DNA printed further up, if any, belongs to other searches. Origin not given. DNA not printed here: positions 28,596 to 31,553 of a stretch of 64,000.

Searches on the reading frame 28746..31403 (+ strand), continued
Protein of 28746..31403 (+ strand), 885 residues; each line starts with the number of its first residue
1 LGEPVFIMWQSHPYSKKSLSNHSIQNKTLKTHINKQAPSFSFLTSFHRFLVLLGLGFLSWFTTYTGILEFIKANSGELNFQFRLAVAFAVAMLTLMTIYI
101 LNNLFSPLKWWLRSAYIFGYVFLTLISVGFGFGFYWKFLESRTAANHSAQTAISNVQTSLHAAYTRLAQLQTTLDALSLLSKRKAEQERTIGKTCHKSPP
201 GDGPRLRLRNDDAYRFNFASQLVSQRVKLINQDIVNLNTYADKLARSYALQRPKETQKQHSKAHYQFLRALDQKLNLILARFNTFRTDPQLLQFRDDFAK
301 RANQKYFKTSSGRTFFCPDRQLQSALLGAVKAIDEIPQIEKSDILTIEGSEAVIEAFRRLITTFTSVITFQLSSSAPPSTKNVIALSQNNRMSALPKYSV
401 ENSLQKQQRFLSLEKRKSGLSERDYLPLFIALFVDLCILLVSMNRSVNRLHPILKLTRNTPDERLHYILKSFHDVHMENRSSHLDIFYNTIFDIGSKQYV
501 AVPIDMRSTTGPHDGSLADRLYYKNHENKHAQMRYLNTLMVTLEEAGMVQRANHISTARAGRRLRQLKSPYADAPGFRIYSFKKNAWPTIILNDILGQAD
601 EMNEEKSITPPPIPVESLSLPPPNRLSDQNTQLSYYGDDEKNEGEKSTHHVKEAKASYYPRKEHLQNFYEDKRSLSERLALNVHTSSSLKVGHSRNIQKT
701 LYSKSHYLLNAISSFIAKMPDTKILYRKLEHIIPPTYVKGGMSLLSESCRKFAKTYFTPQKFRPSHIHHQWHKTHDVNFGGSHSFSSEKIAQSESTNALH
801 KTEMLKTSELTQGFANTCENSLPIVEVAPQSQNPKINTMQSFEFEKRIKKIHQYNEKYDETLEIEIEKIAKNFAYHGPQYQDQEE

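Call 39: predict_structure(alignment_id=A1)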
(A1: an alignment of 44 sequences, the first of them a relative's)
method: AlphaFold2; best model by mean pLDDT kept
length: 878 residues; sequences in the alignment: 44
mean_pLDDT: 64.6   pTM: 0.42
mean pLDDT of the five models: 64.6, 63.3, 62.9, 62.2, 60.1
residues with pLDDT >= 90: 226; 70-90: 164; 50-70: 170; < 50: 318
segments of 3 or more residues with pLDDT < 50: 1-20, 25-27, 363-369, 387-393, 402-420, 607-702, 706-740, 742-744, 749-838, 841-856, 868-878
pLDDT, mean of each block of 10 residues (from residue 1): 41 43 48 69 76 79 71 82 76 60 68 67 66 74 88 95 97 97 93 92 97 97 96 91 63 77 92 94 97 97 94 95 96 78 62 64 49 59 53 50 46 43 59 57 56 60 76 74 93 94 76 88 91 91 95 96 95 89 76 69 56 37 31 35 35 37 36 31 29 40 48 39 37 37 46 35 32 32 33 33 32 32 32 44 43 49 63 41
secondary structure, 60 per line:
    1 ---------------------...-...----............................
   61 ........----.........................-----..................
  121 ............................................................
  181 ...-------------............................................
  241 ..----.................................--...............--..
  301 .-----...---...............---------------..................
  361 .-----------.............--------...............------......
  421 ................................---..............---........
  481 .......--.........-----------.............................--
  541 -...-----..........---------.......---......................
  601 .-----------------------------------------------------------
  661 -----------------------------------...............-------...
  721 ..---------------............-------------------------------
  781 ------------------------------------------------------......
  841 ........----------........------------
elements in order (helices of 4 or more, strands of 3 or more residues): H33-68 H73-97 H103-183 H197-242 H247-279 H282-296 E299-301 E307-309 H313-327 H343-361 H373-385 H394-408 H415-452 H456-469 H473-483 E484-487 E490-498 H510-538 E542-544 H550-559 E569-575 H579-601 H696-710 H718-722 H738-749 H835-848 H859-866

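Call 41: fold_search(model_id=the predicted structure, library=pdb)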
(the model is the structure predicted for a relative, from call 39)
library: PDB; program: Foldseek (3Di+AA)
matches with E <= 10: 292; with E <= 0.001: 0
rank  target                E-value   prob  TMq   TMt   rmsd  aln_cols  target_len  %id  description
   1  6z0c_C                1.1e-02  1.00  0.18  0.64   6.5       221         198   14  Structure of in silico modelled artificial Maquette-3 protein (released 2021-03-17)
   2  6z0c_A                1.5e-02  1.00  0.18  0.64   6.6       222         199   14  Structure of in silico modelled artificial Maquette-3 protein (released 2021-03-17)
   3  6z0c_D                1.6e-02  1.00  0.16  0.62   8.7       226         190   12  Structure of in silico modelled artificial Maquette-3 protein (released 2021-03-17)
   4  6z0c_B                2.3e-02  1.00  0.16  0.59   8.1       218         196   12  Structure of in silico modelled artificial Maquette-3 protein (released 2021-03-17)
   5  8d9p                  9.1e-02  0.99  0.15  0.53   8.9       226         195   12  De Novo Photosynthetic Reaction Center Protein Equipped with Heme B and Mn(II) cations (released 2022-09-28)
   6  5vju                  1.8e-01  0.77  0.13  0.44  10.0       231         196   13  De Novo Photosynthetic Reaction Center Protein Variant Equipped with His-Tyr H-bond, Heme B, and Cd(II) ions (released 2018-04-25)
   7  8dk2_D                2.0e-01  0.12  0.09  0.10  30.3       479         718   11  CryoEM structure of Pseudomonas aeruginosa PA14 JetABC in an unclamped state trapped in ATP dependent dimeric form (released 2022-10-05)
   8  7xsj_B                3.2e-01  0.23  0.08  0.24  20.6       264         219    9  The structure of the Mint1/Munc18-1/syntaxin-1 complex (released 2022-11-16)
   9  4jeh_B                3.2e-01  0.23  0.09  0.24  20.7       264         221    8  Crystal Structure of Munc18a and Syntaxin1 lacking N-peptide complex (released 2013-07-17)
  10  3c98_B                3.6e-01  0.15  0.07  0.20  21.9       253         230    9  Revised structure of the munc18a-syntaxin1 complex (released 2008-03-25)
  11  8d9o                  3.8e-01  0.35  0.11  0.35  11.0       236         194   14  De Novo Photosynthetic Reaction Center Protein in Apo-State (released 2022-09-28)
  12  8q72_A                4.0e-01  0.20  0.11  0.12  47.5       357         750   16  E. coli plasmid-borne JetABCD(E248A) core in a cleavage-competent state (released 2024-01-31)
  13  9cpc_3R               4.2e-01  0.08  0.07  0.18  38.5       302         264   13  Atomic model of porcine brain ventricles cilia doublet microtubule (48-nm periodicity) (released 2024-10-23)
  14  5vjs                  5.2e-01  0.93  0.16  0.61   8.6       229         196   10  De Novo Photosynthetic Reaction Center Protein Equipped with Heme B, a synthetic Zn porphyrin, and Zn(II) cations (released 2018-04-25)
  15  9qxx_B                6.1e-01  0.12  0.11  0.12  26.6       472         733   12  JetABC DNA loaded state dimer (released 2025-10-01)
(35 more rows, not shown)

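Call 55: search_protein_families(library=padloc, proteins=[window:28767-31403:+], max_evalue=0.01)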
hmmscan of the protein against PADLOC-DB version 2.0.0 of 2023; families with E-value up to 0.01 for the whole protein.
window:28767-31403:+ (878 aa): 0 families

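Call 65: search_protein_families(library=pfam, proteins=[L033:13547-18892:+, L033:18985-21138:+, L020:8891-9901:+, L020:10224-11744:+, L021:5540-6607:+, L021:6898-7734:+, L014:12955-13350:+, L014:15365-15922:+, L013:14272-15354:+, L014:9354-9782:+], max_evalue=0.001)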
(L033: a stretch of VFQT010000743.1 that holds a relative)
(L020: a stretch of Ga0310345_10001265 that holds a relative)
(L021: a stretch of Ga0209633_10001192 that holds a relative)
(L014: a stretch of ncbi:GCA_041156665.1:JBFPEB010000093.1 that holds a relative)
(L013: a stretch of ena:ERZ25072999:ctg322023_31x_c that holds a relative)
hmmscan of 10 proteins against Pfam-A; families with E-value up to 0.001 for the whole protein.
L033:13547-18892:+ (1781 aa): 10 families
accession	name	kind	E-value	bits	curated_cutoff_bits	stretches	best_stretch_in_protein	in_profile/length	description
PF17972.7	bMG5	-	1.4e-31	109.9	26.5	1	633-757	1-125/127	Bacterial Alpha-2-macroglobulin MG5 domain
PF11974.14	bMG3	-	6e-31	106.9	34.9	1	427-527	1-102/103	Bacterial alpha-2-macroglobulin MG3 domain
PF17962.7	bMG6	-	6.7e-28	97.5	23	1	765-877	1-112/112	Bacterial macroglobulin domain 6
PF01835.25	MG2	-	1.1e-27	96.6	32.8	1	533-627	1-96/96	MG2 domain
PF17973.7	bMG10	-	6.9e-25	88.2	26.2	1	1620-1764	1-131/131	Bacterial Alpha-2-macroglobulin MG10 domain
PF07703.20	A2M_BRD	-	1.6e-22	80.8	22.7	1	889-1033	1-140/140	Alpha-2-macroglobulin bait region domain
PF21142.3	A2M_bMG2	-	4.2e-14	53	25.5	1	297-397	2-101/119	Bacterial alpha-2 macroglobulin MG2 domain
PF07678.20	TED_complement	-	6.6e-09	35.7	22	1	1299-1402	16-120/312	A-macroglobulin TED domain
PF00207.28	A2M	-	2.8e-08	33.9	21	1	1101-1175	7-83/92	Alpha-2-macroglobulin family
PF02369.22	Big_1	-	0.00077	20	34.9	0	452-482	31-64/93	Bacterial Ig-like domain (group 1)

L033:18985-21138:+ (717 aa): 3 families
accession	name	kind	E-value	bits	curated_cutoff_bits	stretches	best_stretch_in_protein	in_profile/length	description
PF00912.28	Transgly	-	2.6e-47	161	27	1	82-249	10-177/178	Transglycosylase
PF06832.18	BiPBP_C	-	2.1e-19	69.6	26.8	1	633-714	8-90/90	Penicillin-Binding Protein C-terminus Family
PF00905.27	Transpeptidase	-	7e-19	68.6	22.1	1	327-545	3-246/299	Penicillin binding protein transpeptidase domain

L020:8891-9901:+ (336 aa): 2 families
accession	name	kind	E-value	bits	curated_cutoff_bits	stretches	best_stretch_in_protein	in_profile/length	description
PF08240.17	ADH_N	-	4.6e-32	110.8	23.5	1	32-143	1-104/104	Alcohol dehydrogenase GroES-like domain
PF00107.32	ADH_zinc_N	-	0.00016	22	31.8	1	184-298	4-126/129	Zinc-binding dehydrogenase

L020:10224-11744:+ (506 aa): 1 family
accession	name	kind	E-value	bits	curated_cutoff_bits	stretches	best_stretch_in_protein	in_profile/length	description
PF00171.27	Aldedh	-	5.2e-162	540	23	1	27-493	1-460/461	Aldehyde dehydrogenase family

L021:5540-6607:+ (355 aa): 6 families
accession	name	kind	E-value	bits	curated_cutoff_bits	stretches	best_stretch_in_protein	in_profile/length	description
PF01370.27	Epimerase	-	2.6e-48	165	20.9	1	22-255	3-240/240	NAD dependent epimerase/dehydratase family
PF16363.11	GDP_Man_Dehyd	-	2.9e-46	158.9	27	1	22-317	2-331/332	GDP-mannose 4,6 dehydratase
PF07993.18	NAD_binding_4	-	1.8e-07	31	20.1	0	22-44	1-23/258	Male sterility protein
PF01073.25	3Beta_HSD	-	1.4e-06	28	22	1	21-234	1-221/280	3-beta hydroxysteroid dehydrogenase/isomerase family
PF02719.21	Polysacc_synt_2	-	9.9e-06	25.4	20.2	0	156-278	134-252/293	Polysaccharide biosynthesis protein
PF04321.23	RmlD_sub_bind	-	6.5e-05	22.6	27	1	21-277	4-235/287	RmlD substrate binding domain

L021:6898-7734:+ (278 aa): 0 families

L014:12955-13350:+ (131 aa): 0 families

L014:15365-15922:+ (185 aa): 0 families

L013:14272-15354:+ (360 aa): 0 families

L014:9354-9782:+ (142 aa): 0 families

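Call 83: search_solved_structures(query=L013:7385-9802:+, max_evalue=0.001)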
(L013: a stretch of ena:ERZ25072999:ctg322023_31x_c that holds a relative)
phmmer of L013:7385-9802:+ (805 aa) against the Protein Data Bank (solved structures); distinct sequences matched with E-value up to 0.001: 0.

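Call 88: find_encoding_contigs(protein=P0024, flank=10000, max_places=1)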
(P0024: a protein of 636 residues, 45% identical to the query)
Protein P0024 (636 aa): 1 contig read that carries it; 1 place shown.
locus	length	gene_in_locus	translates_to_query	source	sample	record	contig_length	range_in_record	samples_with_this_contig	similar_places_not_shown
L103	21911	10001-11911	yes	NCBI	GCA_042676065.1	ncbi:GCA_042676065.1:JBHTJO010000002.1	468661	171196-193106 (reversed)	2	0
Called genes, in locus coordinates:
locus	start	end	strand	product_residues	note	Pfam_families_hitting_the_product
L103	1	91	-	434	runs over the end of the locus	PF00512:HisKA, PF02518:HATPase_c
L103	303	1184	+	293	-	PF03976:PPK2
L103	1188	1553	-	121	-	PF06155:GBBH-like_N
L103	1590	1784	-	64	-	PF20104:DUF6494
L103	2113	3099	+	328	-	PF13353:Fer4_12, PF04055:Radical_SAM, PF06463:Mob_synth_C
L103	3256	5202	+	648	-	PF00990:GGDEF, PF00563:EAL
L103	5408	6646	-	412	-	PF01883:FeS_assembly_P, PF00142:Fer4_NifH (faint), PF01656:CbiA, PF09140:MipZ, PF10609:ParA, PF13614:AAA_31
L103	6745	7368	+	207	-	PF12804:NTP_transf_3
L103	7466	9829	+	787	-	PF00912:Transgly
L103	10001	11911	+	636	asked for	-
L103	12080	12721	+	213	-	-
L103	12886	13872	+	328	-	PF08240:ADH_N, PF00107:ADH_zinc_N (weak)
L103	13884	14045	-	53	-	-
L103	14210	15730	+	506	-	PF00171:Aldedh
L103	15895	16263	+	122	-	PF05610:DUF779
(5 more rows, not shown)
